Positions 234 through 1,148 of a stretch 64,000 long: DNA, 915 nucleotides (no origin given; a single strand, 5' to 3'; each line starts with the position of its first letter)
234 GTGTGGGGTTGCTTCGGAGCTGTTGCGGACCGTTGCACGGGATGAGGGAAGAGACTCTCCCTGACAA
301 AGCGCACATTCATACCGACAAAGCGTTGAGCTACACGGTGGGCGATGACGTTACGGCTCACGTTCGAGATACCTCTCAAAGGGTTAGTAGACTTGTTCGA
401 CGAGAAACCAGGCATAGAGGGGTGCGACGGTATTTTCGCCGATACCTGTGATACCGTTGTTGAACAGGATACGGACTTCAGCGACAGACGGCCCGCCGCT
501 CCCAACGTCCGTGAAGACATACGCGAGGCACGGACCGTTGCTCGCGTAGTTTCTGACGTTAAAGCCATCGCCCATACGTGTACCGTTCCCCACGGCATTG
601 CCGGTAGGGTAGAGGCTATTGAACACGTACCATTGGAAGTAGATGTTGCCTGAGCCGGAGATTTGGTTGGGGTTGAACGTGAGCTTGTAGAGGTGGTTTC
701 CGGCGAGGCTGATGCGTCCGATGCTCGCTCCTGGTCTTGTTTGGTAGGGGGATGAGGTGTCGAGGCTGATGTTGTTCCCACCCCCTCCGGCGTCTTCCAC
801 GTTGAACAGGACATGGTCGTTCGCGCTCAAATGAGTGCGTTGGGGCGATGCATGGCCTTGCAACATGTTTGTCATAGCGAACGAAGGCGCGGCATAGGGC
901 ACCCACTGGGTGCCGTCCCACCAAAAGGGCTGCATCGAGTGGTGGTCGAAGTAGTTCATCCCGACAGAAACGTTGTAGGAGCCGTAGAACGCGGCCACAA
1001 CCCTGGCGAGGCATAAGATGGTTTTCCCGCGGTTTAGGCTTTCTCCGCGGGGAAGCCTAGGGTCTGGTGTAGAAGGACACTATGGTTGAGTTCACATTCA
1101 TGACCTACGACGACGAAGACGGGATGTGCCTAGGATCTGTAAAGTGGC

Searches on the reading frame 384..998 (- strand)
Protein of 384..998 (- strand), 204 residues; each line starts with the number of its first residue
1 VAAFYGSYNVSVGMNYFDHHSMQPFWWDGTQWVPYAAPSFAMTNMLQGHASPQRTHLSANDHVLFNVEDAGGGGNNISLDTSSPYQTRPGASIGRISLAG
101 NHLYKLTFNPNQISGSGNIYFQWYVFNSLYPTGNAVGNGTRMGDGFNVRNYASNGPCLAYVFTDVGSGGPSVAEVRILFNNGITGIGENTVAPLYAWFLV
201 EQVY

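Call 27: search_protein_families(library=phrogs, alignment_id=A2, max_evalue=0.0001)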
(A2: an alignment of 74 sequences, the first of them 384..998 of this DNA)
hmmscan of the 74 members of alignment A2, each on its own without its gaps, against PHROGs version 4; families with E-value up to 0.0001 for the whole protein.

A. member 1, window:384-998:- (204 aa): 0 families

B. families by the number of members that match (of 74 scanned): 48 families (the first 25 are shown)
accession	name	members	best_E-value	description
phrog_62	-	1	6.2e-81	DNA helicase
phrog_6077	-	1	3.3e-57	-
phrog_114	-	1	1e-46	ATP-dependent DNA ligase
phrog_37670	-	1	6.1e-40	-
phrog_19299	-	1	1.7e-37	terminase large subunit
phrog_36964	-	1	1.9e-35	terminase large subunit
phrog_12300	-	1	1.2e-25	transposase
phrog_50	-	1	2e-22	DnaC-like helicase loader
phrog_510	-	1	7e-22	DNA primase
phrog_506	-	1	6.2e-20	transposase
phrog_15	-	1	1.4e-17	terminase large subunit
phrog_29996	-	1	3.7e-16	-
phrog_12201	-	1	1.2e-13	-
phrog_14943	-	1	5.5e-12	-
phrog_5718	-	1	5.7e-12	HNH endonuclease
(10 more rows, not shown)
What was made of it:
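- Tried and rejected: The batch PHROG scan gave 'terminase large subunit', 'DNA primase' and 'DnaC loader' hits (call 27).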

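Call 28: search_protein_families(library=pfam, alignment_id=A2, max_evalue=0.0001)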
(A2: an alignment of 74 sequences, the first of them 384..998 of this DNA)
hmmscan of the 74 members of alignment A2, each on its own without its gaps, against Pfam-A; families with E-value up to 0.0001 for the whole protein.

A. member 1, window:384-998:- (204 aa): 0 families

B. families by the number of members that match (of 74 scanned): 23 families
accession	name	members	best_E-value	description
PF02729.26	OTCace_N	1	1.2e-46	Aspartate/ornithine carbamoyltransferase, carbamoyl-P binding domain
PF00185.30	OTCace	1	7.4e-31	Aspartate/ornithine carbamoyltransferase, Asp/Orn binding domain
PF03161.18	LAGLIDADG_2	1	6.2e-25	LAGLIDADG DNA endonuclease family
PF14743.12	DNA_ligase_OB_2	1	1.2e-21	DNA ligase OB-like domain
PF00176.29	SNF2-rel_dom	1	3.3e-20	SNF2-related domain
PF01180.27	DHO_dh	1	1.1e-15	Dihydroorotate dehydrogenase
PF13229.12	Beta_helix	1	1.7e-13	Right handed beta helix region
PF07282.18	Cas12f1-like_TNB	1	1.6e-11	Cas12f1-like, TNB domain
PF00271.37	Helicase_C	1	2.2e-11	Helicase conserved C-terminal domain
PF01979.26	Amidohydro_1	1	5e-11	Amidohydrolase family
PF01609.27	DDE_Tnp_1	1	1.8e-09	Transposase DDE domain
PF05534.18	HicB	1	3.8e-08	HicB family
PF01068.26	DNA_ligase_A_M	1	1.3e-07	ATP dependent DNA ligase domain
PF05204.19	Hom_end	1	5.3e-07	Homing endonuclease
PF14890.11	Intein_splicing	1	7e-07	Intein splicing domain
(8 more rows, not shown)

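Call 29: search_protein_families(library=phrogs, proteins=[window:384-998:-], max_evalue=0.0001)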
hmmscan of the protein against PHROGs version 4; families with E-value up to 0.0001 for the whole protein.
window:384-998:- (204 aa): 0 families
